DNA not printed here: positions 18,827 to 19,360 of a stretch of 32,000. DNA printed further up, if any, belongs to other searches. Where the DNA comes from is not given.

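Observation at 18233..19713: Three tandem paralogous TA-like modules next to a tRNA gene, the third silenced by one nonsense codon in each gene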

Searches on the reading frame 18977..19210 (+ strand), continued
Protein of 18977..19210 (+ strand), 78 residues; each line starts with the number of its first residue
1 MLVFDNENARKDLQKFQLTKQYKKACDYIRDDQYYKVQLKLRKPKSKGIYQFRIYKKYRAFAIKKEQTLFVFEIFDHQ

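Call 85: search_protein_families(library=pfam, max_evalue=0.00001, proteins=[L003:2884-3753:+, L003:4301-5860:+, L006:1362-1979:-, L016:2059-3531:+, L016:4283-5500:+, L018:2489-3640:-, L028:2413-3732:+, L028:4208-5110:+])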
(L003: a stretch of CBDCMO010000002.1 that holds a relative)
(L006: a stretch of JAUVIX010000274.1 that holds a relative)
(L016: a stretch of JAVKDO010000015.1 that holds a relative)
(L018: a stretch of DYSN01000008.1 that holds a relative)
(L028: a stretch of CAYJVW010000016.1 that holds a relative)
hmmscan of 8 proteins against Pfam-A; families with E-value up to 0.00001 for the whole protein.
L003:2884-3753:+ (290 aa): 1 family
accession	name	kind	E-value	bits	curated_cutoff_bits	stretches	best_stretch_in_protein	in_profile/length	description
PF01869.26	BcrAD_BadFG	-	5.3e-06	26.6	31.5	1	6-154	4-153/271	BadF/BadG/BcrA/BcrD ATPase family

L003:4301-5860:+ (520 aa): 1 family
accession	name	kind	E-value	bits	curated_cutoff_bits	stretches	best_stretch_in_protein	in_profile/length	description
PF00342.24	PGI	-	2.1e-197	657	22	1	52-515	1-486/486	Phosphoglucose isomerase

L006:1362-1979:- (206 aa): 1 family
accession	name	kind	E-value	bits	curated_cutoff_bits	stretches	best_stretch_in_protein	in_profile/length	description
PF00485.24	PRK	-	3.7e-42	144.8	22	1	6-192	1-196/196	Phosphoribulokinase / Uridine kinase family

L016:2059-3531:+ (491 aa): 1 family
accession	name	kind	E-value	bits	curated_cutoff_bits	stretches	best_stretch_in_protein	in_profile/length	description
PF00883.26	Peptidase_M17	-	1.1e-112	376.7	25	1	167-473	5-310/310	Cytosol aminopeptidase family, catalytic domain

L016:4283-5500:+ (406 aa): 0 families

L018:2489-3640:- (384 aa): 1 family
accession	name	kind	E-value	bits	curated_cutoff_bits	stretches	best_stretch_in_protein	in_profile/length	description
PF20510.4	HgmA_N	-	1.7e-14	54.3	20.2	1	113-249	138-270/273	Homogentisate 1,2-dioxygenase N-terminal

L028:2413-3732:+ (440 aa): 4 families
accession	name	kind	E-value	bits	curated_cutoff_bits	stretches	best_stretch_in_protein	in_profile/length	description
PF22599.2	SecDF_P1_head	-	5.2e-24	84.8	27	1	150-249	18-114/114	SecDF, P1 head subdomain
PF21760.3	SecD_1st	-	2.1e-16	59.5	27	1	65-129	3-59/60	Protein translocase subunit SecDF, P1 domain, N-terminal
PF02355.23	SecD_SecF_C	-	3.6e-15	56.3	20.5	1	251-421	13-186/189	Protein export membrane protein SecD/SecF, C-terminal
PF03176.21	MMPL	-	1.3e-08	34.6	20.5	1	278-422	152-303/333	MMPL family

L028:4208-5110:+ (301 aa): 1 family
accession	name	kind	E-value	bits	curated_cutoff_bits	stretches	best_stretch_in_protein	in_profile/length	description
PF02355.23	SecD_SecF_C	-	8.9e-48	162.6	20.5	1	104-296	12-188/189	Protein export membrane protein SecD/SecF, C-terminal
